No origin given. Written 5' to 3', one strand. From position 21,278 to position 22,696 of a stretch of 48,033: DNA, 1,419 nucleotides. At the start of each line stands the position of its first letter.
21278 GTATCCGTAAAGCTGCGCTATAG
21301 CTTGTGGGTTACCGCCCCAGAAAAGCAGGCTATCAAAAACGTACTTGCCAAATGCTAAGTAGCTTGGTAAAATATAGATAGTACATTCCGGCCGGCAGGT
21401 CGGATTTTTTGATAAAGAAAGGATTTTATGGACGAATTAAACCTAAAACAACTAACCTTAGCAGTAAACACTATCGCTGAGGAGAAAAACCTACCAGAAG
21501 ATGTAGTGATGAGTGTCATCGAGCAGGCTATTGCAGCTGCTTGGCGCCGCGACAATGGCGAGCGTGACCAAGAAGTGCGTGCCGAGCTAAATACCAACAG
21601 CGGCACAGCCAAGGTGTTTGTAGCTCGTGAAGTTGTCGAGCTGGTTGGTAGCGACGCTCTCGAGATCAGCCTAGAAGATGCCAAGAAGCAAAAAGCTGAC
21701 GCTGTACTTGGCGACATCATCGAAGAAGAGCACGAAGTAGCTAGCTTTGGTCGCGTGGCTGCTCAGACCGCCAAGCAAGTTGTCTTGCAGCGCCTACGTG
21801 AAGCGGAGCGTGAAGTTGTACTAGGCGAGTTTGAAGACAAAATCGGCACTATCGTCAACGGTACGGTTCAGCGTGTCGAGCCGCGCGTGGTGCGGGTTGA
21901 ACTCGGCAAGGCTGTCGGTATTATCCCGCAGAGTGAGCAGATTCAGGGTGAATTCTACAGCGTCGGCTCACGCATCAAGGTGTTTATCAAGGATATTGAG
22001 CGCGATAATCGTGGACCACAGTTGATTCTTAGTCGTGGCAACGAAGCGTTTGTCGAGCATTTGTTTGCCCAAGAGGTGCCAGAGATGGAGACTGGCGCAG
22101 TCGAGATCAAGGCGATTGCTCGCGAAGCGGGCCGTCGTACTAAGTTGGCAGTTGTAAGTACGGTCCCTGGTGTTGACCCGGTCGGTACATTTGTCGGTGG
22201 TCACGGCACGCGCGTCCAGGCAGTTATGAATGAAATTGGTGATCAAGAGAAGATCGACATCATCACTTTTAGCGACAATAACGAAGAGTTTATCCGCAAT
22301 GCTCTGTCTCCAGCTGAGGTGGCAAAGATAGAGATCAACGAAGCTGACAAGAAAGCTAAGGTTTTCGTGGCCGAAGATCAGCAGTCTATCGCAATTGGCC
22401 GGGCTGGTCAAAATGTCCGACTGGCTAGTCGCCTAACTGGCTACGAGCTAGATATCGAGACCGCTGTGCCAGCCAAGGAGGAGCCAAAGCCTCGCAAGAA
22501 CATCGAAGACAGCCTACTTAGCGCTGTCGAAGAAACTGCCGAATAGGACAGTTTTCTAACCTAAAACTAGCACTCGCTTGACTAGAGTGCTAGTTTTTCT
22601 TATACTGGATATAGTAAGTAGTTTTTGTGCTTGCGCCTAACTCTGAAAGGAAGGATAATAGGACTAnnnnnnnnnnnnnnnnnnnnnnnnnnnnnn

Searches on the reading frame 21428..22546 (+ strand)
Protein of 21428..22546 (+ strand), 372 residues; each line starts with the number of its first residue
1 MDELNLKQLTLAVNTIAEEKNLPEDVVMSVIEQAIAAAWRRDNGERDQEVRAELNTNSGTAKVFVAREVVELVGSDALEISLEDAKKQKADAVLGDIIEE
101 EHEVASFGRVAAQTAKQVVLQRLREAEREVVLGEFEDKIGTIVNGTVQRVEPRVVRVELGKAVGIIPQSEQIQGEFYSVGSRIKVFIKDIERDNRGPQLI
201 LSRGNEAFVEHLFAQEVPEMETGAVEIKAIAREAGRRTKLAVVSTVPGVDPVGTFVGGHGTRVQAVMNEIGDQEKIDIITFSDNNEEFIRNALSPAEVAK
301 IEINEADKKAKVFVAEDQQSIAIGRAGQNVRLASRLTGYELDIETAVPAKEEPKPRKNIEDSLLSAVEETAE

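Call 7: search_protein_families(library=pfam, proteins=[window:21428-22546:+])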
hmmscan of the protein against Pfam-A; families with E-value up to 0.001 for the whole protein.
window:21428-22546:+ (372 aa): 5 families
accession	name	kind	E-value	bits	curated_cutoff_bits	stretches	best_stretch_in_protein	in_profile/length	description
PF08529.16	NusA_N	-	2.3e-33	115.4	23.8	1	9-129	2-119/119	NusA N-terminal domain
PF13184.12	KH_5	-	8.2e-22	77.6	27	1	234-303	1-69/69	NusA-like KH domain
PF00575.29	S1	-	3e-09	37.6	22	1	137-199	2-71/74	S1 RNA binding domain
PF23095.1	KH_NusA_C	-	1.5e-06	28.6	34.2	1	314-343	5-34/59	Transcription termination/antitermination protein NusA, KH domain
PF07650.23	KH_2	-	1.4e-05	25.2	22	1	287-338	4-55/78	KH domain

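Call 11: find_encoding_contigs(protein=window:21428-22546:+, flank=10000, max_places=6)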
Protein window:21428-22546:+ (372 aa): 15 contigs read that carry it; 6 places shown.
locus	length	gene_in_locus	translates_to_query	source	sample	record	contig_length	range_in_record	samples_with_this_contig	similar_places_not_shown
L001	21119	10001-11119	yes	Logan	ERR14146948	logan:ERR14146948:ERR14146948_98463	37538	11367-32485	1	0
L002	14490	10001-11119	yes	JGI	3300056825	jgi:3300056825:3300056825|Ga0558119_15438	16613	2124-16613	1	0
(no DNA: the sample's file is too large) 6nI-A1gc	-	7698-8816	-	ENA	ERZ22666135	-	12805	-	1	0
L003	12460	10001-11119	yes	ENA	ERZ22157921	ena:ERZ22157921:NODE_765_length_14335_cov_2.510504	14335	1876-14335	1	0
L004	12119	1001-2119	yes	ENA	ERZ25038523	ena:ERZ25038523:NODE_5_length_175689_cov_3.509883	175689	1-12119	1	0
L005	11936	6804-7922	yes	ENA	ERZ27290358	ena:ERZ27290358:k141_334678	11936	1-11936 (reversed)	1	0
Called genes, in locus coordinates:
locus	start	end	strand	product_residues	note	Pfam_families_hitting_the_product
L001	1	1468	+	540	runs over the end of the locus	PF00437:T2SSE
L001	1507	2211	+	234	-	-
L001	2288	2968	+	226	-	-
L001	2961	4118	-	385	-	PF00390:malic, PF03949:Malic_M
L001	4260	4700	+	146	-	PF01245:Ribosomal_L19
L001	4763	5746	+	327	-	PF01351:RNase_HII, PF02021:UPF0102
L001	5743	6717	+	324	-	PF07963:N_methyl (weak)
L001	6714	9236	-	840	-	PF17900:Peptidase_M1_N, PF01433:Peptidase_M1, PF11838:ERAP1_C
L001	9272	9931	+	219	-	PF07510:GmrSD_C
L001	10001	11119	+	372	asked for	PF08529:NusA_N, PF07650:KH_2 (faint), PF00575:S1, PF13184:KH_NusA_1st, PF26594:KH_NusA_2nd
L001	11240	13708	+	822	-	PF02861:Clp_N, PF13191:AAA_16 (weak), PF23569:NBD_SMAX1 (weak), PF00004:AAA, PF17871:AAA_lid_9, PF00004:AAA, PF07724:AAA_2, PF10431:ClpB_D2-small, +9 more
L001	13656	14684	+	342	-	-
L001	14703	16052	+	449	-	PF18073:Zn_ribbon_LapB, PF13401:AAA_22 (faint), PF13481:AAA_25, PF23442:DUF7125, PF03796:DnaB_C, PF06745:ATPase, PF13541:ChlI, PF05362:Lon_C (weak)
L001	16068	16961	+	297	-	-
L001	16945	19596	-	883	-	PF00912:Transgly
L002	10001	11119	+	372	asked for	PF08529:NusA_N, PF07650:KH_2 (faint), PF00575:S1, PF13184:KH_NusA_1st, PF26594:KH_NusA_2nd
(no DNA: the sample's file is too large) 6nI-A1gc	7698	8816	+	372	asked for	PF08529:NusA_N, PF07650:KH_2 (faint), PF00575:S1, PF13184:KH_NusA_1st, PF26594:KH_NusA_2nd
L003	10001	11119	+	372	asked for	PF08529:NusA_N, PF07650:KH_2 (faint), PF00575:S1, PF13184:KH_NusA_1st, PF26594:KH_NusA_2nd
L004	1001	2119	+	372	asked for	PF08529:NusA_N, PF07650:KH_2 (faint), PF00575:S1, PF13184:KH_NusA_1st, PF26594:KH_NusA_2nd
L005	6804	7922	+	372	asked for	PF08529:NusA_N, PF07650:KH_2 (faint), PF00575:S1, PF13184:KH_NusA_1st, PF26594:KH_NusA_2nd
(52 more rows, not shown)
